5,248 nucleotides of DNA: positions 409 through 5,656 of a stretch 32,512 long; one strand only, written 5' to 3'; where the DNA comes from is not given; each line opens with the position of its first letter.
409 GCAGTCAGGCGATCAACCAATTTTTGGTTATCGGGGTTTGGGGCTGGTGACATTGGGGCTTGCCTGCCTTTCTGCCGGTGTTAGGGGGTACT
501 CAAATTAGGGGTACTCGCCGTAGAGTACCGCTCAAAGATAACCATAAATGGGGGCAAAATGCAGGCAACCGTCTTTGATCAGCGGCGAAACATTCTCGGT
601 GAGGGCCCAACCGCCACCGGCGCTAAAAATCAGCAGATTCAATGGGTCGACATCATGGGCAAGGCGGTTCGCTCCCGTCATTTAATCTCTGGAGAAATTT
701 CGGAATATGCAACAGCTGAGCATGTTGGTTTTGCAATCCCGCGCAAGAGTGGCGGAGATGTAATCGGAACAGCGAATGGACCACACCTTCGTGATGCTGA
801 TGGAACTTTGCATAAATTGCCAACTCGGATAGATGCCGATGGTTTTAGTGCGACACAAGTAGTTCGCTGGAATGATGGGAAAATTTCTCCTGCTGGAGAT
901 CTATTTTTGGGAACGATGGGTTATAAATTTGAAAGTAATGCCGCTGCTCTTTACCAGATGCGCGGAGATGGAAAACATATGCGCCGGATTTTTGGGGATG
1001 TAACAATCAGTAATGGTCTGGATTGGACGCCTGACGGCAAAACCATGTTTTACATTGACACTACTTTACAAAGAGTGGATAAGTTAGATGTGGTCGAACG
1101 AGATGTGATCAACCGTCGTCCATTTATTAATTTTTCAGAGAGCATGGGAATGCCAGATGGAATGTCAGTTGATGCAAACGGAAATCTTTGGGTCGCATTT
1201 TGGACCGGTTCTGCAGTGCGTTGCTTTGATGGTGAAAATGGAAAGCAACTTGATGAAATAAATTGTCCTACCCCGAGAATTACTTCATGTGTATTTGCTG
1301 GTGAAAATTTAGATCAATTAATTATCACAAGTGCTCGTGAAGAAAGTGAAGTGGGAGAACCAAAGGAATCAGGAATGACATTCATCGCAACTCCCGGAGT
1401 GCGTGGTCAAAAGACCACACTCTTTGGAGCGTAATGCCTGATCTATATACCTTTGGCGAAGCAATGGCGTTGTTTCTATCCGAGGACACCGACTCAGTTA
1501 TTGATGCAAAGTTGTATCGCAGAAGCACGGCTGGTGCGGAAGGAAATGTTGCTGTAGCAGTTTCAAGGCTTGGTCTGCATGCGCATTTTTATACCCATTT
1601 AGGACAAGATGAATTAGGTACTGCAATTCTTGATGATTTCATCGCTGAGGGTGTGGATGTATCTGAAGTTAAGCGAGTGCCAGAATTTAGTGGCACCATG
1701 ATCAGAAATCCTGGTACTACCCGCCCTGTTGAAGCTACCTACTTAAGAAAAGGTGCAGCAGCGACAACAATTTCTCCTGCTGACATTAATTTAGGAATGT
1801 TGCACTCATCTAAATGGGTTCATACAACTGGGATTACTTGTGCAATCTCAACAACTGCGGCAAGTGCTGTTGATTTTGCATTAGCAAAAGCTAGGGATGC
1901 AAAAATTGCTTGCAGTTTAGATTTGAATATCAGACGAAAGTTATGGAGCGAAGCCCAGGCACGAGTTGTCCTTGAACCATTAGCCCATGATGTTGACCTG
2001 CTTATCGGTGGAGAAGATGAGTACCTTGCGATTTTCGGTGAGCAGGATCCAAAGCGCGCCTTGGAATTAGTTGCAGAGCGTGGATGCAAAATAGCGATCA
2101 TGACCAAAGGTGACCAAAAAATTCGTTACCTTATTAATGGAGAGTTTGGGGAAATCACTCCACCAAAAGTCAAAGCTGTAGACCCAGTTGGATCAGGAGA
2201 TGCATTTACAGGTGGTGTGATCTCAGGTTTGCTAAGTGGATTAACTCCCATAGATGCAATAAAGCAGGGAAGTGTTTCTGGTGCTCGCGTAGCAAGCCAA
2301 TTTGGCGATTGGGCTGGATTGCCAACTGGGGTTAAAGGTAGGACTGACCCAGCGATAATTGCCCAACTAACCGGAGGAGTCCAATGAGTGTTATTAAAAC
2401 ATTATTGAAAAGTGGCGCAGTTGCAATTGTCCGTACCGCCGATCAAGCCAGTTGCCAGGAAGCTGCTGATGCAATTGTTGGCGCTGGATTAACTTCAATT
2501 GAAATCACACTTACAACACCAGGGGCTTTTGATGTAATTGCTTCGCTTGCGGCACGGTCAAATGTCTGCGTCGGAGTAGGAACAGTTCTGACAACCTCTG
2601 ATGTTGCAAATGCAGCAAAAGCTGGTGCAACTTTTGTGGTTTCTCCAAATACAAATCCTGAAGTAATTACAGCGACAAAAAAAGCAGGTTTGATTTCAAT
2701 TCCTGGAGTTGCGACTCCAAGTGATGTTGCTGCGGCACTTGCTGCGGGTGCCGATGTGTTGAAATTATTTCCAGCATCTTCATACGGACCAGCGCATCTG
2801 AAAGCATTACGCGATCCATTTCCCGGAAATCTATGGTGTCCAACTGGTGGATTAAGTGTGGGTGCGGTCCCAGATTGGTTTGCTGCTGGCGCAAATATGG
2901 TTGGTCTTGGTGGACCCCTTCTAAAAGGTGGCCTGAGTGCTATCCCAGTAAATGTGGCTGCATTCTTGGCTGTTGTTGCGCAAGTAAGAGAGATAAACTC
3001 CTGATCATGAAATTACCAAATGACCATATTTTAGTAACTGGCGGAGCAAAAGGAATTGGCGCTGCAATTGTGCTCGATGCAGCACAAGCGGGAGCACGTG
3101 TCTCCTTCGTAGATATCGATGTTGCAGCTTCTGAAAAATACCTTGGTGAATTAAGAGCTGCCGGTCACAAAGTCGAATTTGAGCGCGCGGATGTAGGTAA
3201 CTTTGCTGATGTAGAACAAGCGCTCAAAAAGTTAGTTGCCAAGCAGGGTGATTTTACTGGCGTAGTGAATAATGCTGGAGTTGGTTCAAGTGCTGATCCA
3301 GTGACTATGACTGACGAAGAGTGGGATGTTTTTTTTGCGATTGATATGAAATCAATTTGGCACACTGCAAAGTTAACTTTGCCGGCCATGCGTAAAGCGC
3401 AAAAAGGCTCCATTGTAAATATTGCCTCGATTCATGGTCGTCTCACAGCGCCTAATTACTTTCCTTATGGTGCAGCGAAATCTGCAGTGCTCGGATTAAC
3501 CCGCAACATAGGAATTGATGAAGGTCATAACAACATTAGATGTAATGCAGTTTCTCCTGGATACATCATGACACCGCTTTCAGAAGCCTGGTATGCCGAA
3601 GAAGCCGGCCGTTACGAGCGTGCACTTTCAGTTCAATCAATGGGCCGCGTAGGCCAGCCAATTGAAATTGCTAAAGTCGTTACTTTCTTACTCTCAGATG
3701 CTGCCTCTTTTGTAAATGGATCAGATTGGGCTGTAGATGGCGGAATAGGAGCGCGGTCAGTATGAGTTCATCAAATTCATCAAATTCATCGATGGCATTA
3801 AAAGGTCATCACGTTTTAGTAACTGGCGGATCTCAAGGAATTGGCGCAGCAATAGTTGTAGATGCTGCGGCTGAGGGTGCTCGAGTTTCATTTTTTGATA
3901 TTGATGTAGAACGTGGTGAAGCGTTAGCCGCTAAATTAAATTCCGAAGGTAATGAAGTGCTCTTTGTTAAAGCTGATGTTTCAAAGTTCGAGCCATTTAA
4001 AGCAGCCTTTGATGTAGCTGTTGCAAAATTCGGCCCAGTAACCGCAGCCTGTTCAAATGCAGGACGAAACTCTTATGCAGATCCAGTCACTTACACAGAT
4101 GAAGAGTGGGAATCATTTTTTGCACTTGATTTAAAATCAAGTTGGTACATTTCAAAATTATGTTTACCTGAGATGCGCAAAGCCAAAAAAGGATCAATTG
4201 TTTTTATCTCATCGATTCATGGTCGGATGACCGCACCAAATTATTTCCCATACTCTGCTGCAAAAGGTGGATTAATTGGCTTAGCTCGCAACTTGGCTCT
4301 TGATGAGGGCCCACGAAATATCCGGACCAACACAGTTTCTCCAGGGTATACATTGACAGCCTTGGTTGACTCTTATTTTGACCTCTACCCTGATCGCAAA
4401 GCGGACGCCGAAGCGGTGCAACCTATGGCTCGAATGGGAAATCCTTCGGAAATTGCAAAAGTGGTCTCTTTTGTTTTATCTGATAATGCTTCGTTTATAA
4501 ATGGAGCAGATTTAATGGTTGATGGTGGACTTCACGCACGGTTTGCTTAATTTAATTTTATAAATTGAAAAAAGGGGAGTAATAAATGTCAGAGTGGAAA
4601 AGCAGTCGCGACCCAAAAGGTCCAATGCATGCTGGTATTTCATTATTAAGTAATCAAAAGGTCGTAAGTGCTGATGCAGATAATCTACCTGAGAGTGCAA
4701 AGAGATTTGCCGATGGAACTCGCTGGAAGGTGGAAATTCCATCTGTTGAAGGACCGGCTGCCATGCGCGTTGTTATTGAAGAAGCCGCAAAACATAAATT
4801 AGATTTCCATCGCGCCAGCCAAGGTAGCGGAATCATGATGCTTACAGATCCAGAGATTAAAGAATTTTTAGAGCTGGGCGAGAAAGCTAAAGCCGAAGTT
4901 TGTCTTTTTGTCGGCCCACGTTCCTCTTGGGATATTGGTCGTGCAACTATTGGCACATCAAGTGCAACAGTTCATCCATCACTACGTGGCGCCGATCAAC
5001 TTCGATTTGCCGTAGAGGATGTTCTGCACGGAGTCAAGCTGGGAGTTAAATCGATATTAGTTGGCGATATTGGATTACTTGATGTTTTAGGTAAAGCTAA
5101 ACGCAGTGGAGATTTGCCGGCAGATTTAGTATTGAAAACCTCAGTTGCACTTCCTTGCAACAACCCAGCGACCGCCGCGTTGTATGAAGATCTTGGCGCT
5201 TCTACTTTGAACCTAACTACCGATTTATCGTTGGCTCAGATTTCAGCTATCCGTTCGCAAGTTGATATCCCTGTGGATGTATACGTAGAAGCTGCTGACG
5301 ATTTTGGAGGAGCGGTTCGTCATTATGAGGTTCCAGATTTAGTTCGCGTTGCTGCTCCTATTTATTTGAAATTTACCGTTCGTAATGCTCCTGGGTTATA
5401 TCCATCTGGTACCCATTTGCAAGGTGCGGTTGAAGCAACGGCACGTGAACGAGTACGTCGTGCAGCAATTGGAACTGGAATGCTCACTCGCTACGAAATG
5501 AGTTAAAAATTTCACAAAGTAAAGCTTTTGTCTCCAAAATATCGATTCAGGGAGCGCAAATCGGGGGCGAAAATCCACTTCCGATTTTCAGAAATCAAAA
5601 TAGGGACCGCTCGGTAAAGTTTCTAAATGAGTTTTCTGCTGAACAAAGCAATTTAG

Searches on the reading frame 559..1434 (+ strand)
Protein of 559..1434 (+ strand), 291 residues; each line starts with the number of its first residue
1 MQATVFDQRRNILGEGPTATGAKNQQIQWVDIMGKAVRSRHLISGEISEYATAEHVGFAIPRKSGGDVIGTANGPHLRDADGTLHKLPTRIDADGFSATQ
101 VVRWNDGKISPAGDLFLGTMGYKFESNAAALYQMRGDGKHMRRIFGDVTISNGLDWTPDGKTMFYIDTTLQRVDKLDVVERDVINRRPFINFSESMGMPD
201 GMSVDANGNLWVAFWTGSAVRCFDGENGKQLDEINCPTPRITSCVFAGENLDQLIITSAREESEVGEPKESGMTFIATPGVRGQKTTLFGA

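Call 6: search_protein_families(library=pfam, proteins=[window:559-1434:+], max_evalue=0.01)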
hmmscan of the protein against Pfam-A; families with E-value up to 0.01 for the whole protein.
window:559-1434:+ (291 aa): 2 families
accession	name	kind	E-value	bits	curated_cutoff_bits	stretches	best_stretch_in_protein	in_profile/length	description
PF08450.18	SGL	-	1.7e-60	205.1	26.3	1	13-260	1-246/246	SMP-30/Gluconolactonase/LRE-like region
PF19056.6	WD40_2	-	0.00059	19.1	22.5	1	204-240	228-264/488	WD40 repeated domain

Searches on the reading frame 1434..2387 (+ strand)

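Call 6: search_protein_families(library=pfam, proteins=[window:1434-2387:+], max_evalue=0.01)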
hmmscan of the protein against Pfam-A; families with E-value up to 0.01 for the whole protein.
window:1434-2387:+ (317 aa): 1 family
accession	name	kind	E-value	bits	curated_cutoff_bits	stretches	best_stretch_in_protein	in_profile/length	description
PF00294.29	PfkB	-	7.2e-42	144.2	25.8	1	3-298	3-301/302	pfkB family carbohydrate kinase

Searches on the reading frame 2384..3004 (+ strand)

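Call 6: search_protein_families(library=pfam, proteins=[window:2384-3004:+], max_evalue=0.01)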
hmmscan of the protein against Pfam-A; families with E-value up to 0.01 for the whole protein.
window:2384-3004:+ (206 aa): 2 families
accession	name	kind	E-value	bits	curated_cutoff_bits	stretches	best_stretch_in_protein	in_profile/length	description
PF01081.25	Aldolase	-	2e-40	138.8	27.8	1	7-180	5-180/196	KDPG and KHG aldolase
PF01180.27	DHO_dh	-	0.0028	17.3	27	0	47-85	225-266/291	Dihydroorotate dehydrogenase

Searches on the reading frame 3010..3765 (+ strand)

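Call 6: search_protein_families(library=pfam, proteins=[window:3010-3765:+], max_evalue=0.01)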
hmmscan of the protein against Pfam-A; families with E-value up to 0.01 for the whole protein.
window:3010-3765:+ (251 aa): 5 families
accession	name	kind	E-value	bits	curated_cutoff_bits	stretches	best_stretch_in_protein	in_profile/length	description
PF13561.12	adh_short_C2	-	2.9e-56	191.1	27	1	13-246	3-235/236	Enoyl-(Acyl carrier protein) reductase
PF00106.31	adh_short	-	3.8e-46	157.5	26.6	1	6-197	2-193/195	short chain dehydrogenase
PF08659.16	KR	-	7e-14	52.6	22.6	1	7-161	3-157/180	KR domain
PF23441.1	SDR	-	4.4e-05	23.4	27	1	55-246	63-255/258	SDR-like rossmann domain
PF01370.27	Epimerase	-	0.0046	16.9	20.9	1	7-98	1-81/240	NAD dependent epimerase/dehydratase family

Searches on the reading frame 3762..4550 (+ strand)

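Call 6: search_protein_families(library=pfam, proteins=[window:3762-4550:+], max_evalue=0.01)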
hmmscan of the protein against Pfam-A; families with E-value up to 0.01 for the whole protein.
window:3762-4550:+ (262 aa): 5 families
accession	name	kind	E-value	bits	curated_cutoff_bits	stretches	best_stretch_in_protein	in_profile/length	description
PF13561.12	adh_short_C2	-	5.4e-55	187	27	1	25-258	6-236/236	Enoyl-(Acyl carrier protein) reductase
PF00106.31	adh_short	-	2.9e-48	164.4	26.6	1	17-204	2-189/195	short chain dehydrogenase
PF08659.16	KR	-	3.5e-11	43.8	22.6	1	18-176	3-161/180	KR domain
PF23441.1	SDR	-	0.00042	20.2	27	1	126-257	125-255/258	SDR-like rossmann domain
PF13649.12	Methyltransf_25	-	0.0044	18.1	27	1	28-90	7-72/97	Methyltransferase domain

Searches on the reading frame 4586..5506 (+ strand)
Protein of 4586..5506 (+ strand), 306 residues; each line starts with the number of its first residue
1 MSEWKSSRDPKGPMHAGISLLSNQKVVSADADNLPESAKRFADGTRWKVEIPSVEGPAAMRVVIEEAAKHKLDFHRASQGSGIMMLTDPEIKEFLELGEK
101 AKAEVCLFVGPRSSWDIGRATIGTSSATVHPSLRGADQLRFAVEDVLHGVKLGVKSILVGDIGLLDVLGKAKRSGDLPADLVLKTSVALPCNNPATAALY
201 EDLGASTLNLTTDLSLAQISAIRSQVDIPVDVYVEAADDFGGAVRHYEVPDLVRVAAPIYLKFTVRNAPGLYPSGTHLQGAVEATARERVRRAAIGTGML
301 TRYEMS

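Call 6: search_protein_families(library=pfam, proteins=[window:4586-5506:+], max_evalue=0.01)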
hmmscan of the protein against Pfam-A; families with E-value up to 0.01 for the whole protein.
window:4586-5506:+ (306 aa): 1 family
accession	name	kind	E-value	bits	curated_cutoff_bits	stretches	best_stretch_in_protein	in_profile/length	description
PF01136.24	Peptidase_U32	-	6.9e-08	32.5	22.4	1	151-234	13-90/233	Peptidase family U32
